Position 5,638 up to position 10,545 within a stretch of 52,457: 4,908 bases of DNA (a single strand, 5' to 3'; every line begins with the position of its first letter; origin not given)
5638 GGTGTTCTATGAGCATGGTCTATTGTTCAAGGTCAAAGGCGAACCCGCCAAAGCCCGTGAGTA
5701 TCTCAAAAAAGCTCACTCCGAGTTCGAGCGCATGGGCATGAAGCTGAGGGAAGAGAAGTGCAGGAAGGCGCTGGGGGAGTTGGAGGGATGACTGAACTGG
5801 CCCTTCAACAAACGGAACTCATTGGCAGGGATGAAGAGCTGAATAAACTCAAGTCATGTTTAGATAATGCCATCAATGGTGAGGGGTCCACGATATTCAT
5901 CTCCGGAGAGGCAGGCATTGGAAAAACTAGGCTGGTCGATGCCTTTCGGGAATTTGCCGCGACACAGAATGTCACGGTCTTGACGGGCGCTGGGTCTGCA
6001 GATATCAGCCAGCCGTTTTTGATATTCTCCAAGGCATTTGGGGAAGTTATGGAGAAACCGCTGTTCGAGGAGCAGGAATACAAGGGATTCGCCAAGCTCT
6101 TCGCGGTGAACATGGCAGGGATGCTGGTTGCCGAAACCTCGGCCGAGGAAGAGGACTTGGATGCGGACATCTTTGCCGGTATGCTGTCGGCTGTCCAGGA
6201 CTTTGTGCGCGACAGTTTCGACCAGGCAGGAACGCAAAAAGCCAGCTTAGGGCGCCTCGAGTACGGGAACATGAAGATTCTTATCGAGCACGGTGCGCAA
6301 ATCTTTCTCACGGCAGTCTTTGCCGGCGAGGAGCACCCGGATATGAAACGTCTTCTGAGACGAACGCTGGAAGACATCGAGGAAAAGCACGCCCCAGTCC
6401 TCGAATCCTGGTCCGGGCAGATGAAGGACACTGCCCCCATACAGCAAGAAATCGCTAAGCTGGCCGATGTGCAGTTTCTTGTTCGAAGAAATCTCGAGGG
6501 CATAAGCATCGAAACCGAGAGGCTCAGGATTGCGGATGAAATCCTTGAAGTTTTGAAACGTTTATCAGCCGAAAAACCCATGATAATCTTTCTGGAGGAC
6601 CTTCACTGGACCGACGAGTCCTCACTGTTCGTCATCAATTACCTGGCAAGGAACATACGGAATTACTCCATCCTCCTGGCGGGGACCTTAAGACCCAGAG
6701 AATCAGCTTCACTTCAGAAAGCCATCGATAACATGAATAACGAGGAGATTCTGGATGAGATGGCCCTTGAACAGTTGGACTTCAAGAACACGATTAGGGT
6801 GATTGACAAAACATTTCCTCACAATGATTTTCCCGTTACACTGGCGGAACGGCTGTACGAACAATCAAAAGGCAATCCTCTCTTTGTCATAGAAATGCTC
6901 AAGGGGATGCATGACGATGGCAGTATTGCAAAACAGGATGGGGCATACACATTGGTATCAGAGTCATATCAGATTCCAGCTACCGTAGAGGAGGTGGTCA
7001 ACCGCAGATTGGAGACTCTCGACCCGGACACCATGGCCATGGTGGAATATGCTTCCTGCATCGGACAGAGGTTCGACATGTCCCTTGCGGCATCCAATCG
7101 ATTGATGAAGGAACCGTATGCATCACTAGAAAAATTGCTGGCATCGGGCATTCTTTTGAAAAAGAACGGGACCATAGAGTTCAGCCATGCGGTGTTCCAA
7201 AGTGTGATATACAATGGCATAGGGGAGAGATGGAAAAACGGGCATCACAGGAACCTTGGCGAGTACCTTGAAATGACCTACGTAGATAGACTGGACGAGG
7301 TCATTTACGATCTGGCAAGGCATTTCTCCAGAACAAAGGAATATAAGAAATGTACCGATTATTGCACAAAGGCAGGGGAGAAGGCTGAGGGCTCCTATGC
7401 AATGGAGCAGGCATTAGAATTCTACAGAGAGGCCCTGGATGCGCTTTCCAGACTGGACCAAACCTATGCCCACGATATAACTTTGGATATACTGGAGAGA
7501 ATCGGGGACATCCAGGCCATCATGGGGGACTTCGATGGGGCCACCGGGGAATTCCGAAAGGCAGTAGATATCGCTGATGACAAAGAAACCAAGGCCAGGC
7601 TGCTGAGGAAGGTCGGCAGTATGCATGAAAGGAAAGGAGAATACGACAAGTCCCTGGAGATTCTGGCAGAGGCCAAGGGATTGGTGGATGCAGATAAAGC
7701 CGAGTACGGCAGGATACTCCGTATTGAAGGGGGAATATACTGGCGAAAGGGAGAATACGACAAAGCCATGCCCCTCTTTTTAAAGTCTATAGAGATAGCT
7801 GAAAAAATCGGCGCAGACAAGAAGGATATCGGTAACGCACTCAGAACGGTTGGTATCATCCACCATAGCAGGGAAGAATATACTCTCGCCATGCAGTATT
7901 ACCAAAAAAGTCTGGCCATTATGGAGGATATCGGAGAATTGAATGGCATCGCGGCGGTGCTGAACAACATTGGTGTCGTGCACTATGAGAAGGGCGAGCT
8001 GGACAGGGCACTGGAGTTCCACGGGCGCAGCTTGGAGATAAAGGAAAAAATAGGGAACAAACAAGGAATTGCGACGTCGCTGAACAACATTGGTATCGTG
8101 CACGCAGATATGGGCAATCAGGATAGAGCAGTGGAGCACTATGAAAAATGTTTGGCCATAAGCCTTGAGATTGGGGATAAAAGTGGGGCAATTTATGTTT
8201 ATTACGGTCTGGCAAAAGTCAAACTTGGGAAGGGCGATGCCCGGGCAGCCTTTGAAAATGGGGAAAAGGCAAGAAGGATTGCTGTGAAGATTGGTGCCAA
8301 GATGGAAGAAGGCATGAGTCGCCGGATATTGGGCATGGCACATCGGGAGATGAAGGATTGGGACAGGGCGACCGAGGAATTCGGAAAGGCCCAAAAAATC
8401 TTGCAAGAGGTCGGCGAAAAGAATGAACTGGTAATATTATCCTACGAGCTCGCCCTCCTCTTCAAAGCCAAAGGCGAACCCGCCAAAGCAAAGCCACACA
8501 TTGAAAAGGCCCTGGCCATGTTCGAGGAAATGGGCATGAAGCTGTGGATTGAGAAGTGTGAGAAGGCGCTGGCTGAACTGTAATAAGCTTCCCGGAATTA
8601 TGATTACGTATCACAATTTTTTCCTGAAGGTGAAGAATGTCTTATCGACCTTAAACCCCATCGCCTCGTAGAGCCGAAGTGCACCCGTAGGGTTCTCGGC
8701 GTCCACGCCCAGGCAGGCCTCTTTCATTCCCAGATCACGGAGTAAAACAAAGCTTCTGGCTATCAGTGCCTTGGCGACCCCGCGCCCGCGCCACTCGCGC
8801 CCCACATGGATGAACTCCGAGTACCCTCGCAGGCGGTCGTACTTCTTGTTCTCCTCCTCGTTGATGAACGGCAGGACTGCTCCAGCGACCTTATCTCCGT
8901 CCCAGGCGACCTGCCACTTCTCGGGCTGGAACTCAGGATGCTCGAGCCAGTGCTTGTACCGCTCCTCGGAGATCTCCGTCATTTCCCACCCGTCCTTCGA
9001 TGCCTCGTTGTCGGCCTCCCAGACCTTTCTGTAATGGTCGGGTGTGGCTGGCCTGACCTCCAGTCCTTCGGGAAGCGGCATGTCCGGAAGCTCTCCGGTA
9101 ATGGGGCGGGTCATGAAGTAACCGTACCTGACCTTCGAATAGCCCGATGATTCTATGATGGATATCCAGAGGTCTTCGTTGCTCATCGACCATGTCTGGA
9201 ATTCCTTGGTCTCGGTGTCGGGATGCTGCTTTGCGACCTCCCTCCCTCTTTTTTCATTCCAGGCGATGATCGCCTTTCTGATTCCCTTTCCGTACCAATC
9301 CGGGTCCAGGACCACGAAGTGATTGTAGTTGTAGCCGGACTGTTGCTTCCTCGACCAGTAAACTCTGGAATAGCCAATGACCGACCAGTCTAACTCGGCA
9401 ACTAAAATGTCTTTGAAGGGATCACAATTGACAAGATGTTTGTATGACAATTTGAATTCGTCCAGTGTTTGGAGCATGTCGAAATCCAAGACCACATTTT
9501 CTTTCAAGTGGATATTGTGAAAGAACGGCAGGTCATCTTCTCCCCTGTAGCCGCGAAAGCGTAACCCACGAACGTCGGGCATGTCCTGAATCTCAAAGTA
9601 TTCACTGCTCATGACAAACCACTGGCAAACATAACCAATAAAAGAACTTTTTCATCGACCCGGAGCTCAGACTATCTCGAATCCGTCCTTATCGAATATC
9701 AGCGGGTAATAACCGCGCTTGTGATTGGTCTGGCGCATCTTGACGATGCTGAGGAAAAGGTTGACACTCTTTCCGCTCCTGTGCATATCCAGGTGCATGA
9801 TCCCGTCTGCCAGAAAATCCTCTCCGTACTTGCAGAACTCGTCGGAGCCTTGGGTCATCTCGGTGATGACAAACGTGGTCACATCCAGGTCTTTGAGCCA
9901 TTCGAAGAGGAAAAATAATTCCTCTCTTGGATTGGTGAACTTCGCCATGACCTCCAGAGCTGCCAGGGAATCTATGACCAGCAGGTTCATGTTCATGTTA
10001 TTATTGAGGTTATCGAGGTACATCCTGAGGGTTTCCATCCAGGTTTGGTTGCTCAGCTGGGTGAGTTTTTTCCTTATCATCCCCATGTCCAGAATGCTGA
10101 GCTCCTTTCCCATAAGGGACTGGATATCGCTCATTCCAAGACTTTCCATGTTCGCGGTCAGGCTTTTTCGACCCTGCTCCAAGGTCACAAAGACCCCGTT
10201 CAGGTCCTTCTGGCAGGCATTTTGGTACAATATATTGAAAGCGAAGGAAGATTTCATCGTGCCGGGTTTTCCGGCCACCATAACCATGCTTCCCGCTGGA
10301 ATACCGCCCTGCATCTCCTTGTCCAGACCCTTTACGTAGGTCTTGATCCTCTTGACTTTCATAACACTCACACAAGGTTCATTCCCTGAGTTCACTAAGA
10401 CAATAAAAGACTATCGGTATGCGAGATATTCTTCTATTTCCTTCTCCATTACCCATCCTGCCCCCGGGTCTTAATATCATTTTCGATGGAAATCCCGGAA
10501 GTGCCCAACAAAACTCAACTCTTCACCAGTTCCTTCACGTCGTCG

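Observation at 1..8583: Tandem trio of giant STAND-like ATPase-TPR genes with a roadblock/longin-like domain inserted inside the P-loop fold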

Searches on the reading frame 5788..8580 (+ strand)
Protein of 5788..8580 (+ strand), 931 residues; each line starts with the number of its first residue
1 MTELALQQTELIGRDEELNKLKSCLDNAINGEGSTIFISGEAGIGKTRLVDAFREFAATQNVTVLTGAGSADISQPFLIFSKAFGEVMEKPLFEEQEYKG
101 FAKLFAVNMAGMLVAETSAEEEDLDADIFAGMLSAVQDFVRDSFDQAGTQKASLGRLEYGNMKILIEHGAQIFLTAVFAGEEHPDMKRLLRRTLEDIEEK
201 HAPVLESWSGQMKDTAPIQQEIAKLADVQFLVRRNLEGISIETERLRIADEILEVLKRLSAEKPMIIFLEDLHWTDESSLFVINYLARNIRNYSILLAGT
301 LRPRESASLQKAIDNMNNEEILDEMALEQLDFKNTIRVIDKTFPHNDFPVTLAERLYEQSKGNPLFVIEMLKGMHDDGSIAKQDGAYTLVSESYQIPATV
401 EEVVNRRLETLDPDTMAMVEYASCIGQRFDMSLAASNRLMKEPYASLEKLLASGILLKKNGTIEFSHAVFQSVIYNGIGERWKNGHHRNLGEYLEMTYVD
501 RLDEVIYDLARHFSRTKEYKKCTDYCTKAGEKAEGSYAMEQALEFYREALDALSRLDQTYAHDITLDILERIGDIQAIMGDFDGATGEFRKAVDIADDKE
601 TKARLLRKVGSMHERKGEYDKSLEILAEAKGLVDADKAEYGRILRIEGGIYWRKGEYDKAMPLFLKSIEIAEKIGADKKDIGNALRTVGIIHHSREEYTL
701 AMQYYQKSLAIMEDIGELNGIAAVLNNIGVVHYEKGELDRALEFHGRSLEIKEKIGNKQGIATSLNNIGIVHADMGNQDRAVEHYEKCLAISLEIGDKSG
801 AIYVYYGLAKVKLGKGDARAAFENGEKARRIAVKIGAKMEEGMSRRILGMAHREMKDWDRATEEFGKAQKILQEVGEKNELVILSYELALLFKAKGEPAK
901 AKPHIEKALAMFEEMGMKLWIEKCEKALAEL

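Call 6: search_protein_families(library=pfam, proteins=[window:5788-8580:+], max_evalue=1)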
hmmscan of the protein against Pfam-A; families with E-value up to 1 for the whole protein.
window:5788-8580:+ (931 aa): 30 families (the best 25 are shown)
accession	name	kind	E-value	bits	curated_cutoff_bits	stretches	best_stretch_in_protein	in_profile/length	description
PF13424.12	TPR_12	-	3.7e-49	165.3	30.1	6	721-792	2-75/77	Tetratricopeptide repeat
PF07719.23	TPR_2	-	1.6e-27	93.7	27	5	763-791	2-30/34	Tetratricopeptide repeat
PF00515.34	TPR_1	-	2.3e-27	94.1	27.8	5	763-791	2-30/34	Tetratricopeptide repeat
PF13374.12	TPR_10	-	3.3e-27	94.1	27.5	4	762-792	2-32/42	Tetratricopeptide repeat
PF13191.12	AAA_16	-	4.5e-22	79.7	32.6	2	10-98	1-88/167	AAA ATPase domain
PF13176.12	TPR_7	-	8.9e-18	63.3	27.9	2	764-798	1-35/36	Tetratricopeptide repeat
PF13181.12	TPR_8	-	5.9e-17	60.8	25.7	2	762-792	1-31/34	Tetratricopeptide repeat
PF17874.7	TPR_MalT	-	2.6e-12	47.1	45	3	768-917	46-196/336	MalT-like TPR region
PF13432.12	TPR_16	-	3.5e-09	37.4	32.7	1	631-670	22-60/65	Tetratricopeptide repeat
PF24885.1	TPR_NPHP3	-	1.6e-08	34.7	100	2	587-712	90-213/239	Nephrocystin-3 TPR domain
PF14938.12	SNAP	-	1.2e-07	32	25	2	655-793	49-186/282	Soluble NSF attachment protein, SNAP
PF13428.12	TPR_14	-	5.9e-07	30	23.5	0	886-914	5-33/44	Tetratricopeptide repeat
PF10602.15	RPN7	-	9.2e-06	25.9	29.6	1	756-885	30-158/174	26S proteasome subunit RPN7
PF10923.14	BrxC_BrxD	-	0.00017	21.1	22.2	1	12-65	28-81/414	BREX system ATP-binding protein BrxC/D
PF13174.12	TPR_6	-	0.0011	19.9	26.3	0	768-789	6-27/33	Tetratricopeptide repeat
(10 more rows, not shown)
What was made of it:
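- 7366..8580 (+): TPR array of C. Call 6.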

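Call 7: search_protein_families(library=ncbifam, proteins=[window:5788-8580:+], max_evalue=1)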
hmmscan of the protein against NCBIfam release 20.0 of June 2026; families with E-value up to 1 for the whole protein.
window:5788-8580:+ (931 aa): 24 families
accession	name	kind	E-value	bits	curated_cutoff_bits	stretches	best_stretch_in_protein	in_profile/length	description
TIGR03903.1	TOMM_kin_cyc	equivalog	2.2e-39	135.1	705.75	2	214-824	586-1199/1267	TOMM system kinase/cyclase fusion protein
NF041717.1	HaaA_phane_TPR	equivalog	5e-27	94.4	1125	2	657-917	568-827/882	cyclophane-containing RiPP biosynthesis TPR protein HaaT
NF053520.1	HK_Porph_FimS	equivalog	2.7e-24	85.4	600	2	725-893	127-296/618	sensor histidine kinase FimS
NF002725.1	PRK02603.1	equivalog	4.9e-17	62.5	143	5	654-737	48-121/173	photosystem I assembly protein Ycf3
NF053617.1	SARPRegAfsRStmc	equivalog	5.8e-17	60.9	1430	1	618-878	714-972/986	SARP-family global regulator AfsR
NF040586.1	FxSxx_TPR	equivalog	6.1e-13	48.1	300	2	615-914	397-714/830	FxSxx-COOH system tetratricopeptide repeat protein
NF053720.1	NsdA_fam_reg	subfamily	6e-11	42.5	75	2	768-911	207-358/432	NsdA family TPR-like regulatory protein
NF047371.1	FlcA_CTERM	equivalog_domain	1.2e-09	37.2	300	1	603-790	354-535/646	periplasmic flagellar collar protein FlcA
TIGR02917.1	PEP_TPR_lipo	equivalog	1e-08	33.6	312.2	2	579-716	546-669/899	XrtA/PEP-CTERM system TPR-repeat protein PrsT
NF050132.1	TransRegAbsR2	equivalog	1.9e-08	33.5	850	2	266-421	99-249/582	LuxR family transcriptional regulator AbsR2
NF040959.1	MamA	equivalog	1.8e-07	30.8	200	3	599-789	33-200/204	magnetosome protein MamA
TIGR02521.1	type_IV_pilW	equivalog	1.5e-06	27.9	154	1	651-794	41-167/234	type IV pilus biogenesis/stability protein PilW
NF033762.1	social_mot_Tgl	equivalog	1.5e-06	27.7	225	1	683-827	101-232/252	social motility TPR repeat lipoprotein Tgl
NF053779.1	BT3442_fam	equivalog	1.6e-06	27.2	940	1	648-790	109-250/563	BT3442 family protein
TIGR02928.1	TIGR02928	subfamily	1.2e-05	24.4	181.3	1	10-53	16-60/366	orc1/cdc6 family replication initiation protein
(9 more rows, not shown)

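Call 26: search_protein_families(library=padloc, proteins=[window:5788-8580:+], max_evalue=0.001)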
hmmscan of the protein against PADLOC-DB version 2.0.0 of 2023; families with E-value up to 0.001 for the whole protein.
window:5788-8580:+ (931 aa): 3 families
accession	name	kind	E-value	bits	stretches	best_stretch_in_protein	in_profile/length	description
PDLC01169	TPR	-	2.6e-23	80.7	2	722-808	109-195/252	TPR repeats containing protein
PDLC01171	TPR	-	3e-06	24.5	1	615-903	83-343/504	TPR repeats containing protein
PDLC04984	PDC-S27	-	0.00028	17.9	0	10-95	3-79/474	-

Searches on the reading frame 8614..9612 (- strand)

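Call 16: search_protein_families(library=pfam, proteins=[window:8614-9612:-], max_evalue=0.001)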
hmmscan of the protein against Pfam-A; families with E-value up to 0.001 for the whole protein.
window:8614-9612:- (333 aa): 4 families
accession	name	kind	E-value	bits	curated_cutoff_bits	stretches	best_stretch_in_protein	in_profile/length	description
PF00583.31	Acetyltransf_1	-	2.8e-14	53.8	20.7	1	209-320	16-116/116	Acetyltransferase (GNAT) family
PF13508.13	Acetyltransf_7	-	3.5e-13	50.2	27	1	234-322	6-84/84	Acetyltransferase (GNAT) domain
PF13673.13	Acetyltransf_10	-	9.1e-06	26.1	23.6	1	235-324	35-111/128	Acetyltransferase (GNAT) domain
PF13302.13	Acetyltransf_3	-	0.00063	20.9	25.4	0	184-321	2-138/138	Acetyltransferase (GNAT) domain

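Call 26: search_protein_families(library=padloc, proteins=[window:8614-9612:-], max_evalue=0.001)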
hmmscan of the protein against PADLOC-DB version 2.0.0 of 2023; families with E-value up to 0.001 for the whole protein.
window:8614-9612:- (333 aa): 0 families

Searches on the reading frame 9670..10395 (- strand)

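Call 16: search_protein_families(library=pfam, proteins=[window:9670-10395:-], max_evalue=0.001)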
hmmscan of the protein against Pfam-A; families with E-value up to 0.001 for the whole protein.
window:9670-10395:- (242 aa): 3 families
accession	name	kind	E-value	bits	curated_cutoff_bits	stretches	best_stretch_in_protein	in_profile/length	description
PF06745.19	ATPase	-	1.4e-44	152.7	26.6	1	17-241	1-226/231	KaiC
PF03796.21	DnaB_C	-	1.6e-08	34.7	27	1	17-158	2-152/255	DnaB-like helicase C terminal domain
PF13481.12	AAA_25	-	1.2e-05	25.4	27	1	25-147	23-155/195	AAA domain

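Call 26: search_protein_families(library=padloc, proteins=[window:9670-10395:-], max_evalue=0.001)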
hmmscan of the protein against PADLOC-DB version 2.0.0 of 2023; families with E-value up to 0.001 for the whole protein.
window:9670-10395:- (242 aa): 0 families
